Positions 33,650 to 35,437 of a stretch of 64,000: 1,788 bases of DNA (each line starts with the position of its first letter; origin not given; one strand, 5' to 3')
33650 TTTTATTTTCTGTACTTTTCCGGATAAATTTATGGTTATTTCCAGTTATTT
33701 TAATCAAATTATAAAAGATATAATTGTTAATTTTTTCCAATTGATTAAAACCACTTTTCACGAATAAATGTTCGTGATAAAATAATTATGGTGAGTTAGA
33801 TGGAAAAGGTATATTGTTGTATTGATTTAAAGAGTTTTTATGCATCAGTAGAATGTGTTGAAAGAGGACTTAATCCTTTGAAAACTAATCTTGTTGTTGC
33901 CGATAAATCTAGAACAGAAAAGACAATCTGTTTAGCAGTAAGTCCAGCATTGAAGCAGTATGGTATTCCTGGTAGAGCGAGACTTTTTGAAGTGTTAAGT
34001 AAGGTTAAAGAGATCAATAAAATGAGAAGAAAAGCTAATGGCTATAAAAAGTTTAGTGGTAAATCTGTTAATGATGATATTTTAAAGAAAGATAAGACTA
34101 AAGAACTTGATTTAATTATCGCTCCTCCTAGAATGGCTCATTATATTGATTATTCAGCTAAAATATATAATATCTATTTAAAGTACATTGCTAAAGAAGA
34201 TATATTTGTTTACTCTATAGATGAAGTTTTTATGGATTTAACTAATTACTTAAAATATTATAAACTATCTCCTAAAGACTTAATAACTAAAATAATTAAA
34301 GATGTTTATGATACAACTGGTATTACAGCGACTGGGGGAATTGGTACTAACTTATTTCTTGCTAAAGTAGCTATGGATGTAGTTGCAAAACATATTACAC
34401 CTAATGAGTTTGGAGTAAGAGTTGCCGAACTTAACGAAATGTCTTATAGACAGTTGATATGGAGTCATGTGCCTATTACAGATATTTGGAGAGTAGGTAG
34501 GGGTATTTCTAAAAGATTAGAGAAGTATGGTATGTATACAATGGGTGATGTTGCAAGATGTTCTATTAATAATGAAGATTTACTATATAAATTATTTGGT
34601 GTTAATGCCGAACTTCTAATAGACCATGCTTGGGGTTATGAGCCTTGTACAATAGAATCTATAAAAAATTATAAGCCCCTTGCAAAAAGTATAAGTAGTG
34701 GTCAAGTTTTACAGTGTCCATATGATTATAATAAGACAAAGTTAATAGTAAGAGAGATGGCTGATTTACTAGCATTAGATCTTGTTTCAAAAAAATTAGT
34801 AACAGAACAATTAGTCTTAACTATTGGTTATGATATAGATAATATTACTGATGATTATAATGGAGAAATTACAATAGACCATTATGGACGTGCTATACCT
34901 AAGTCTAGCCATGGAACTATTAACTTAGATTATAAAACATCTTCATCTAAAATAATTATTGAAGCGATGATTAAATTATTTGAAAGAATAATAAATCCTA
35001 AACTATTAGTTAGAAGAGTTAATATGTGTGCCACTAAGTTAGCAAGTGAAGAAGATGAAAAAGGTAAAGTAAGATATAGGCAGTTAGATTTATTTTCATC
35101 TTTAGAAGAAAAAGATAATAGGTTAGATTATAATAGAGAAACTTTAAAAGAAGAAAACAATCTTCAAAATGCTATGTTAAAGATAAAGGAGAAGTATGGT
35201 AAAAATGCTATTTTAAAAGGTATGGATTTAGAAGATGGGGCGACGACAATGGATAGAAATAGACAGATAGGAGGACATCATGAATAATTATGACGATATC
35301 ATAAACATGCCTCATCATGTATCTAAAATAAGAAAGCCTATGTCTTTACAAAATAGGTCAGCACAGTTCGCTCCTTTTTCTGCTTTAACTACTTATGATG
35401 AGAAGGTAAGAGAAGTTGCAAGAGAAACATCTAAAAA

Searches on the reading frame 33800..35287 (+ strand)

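Call 99: search_protein_families(library=pfam, proteins=[window:33800-35287:+], max_evalue=0.001)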
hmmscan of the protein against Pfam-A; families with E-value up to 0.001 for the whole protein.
window:33800-35287:+ (495 aa): 3 families
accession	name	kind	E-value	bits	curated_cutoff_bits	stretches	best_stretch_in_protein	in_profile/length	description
PF00817.25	IMS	-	9.7e-28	97.4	23.2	1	8-193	1-148/148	impB/mucB/samB family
PF11799.13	IMS_C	-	1.9e-11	44.8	20.7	1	296-419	2-104/109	impB/mucB/samB family C-terminal domain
PF11798.14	IMS_HHH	-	0.00028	21.4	24.4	1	216-244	4-31/32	IMS family HHH motif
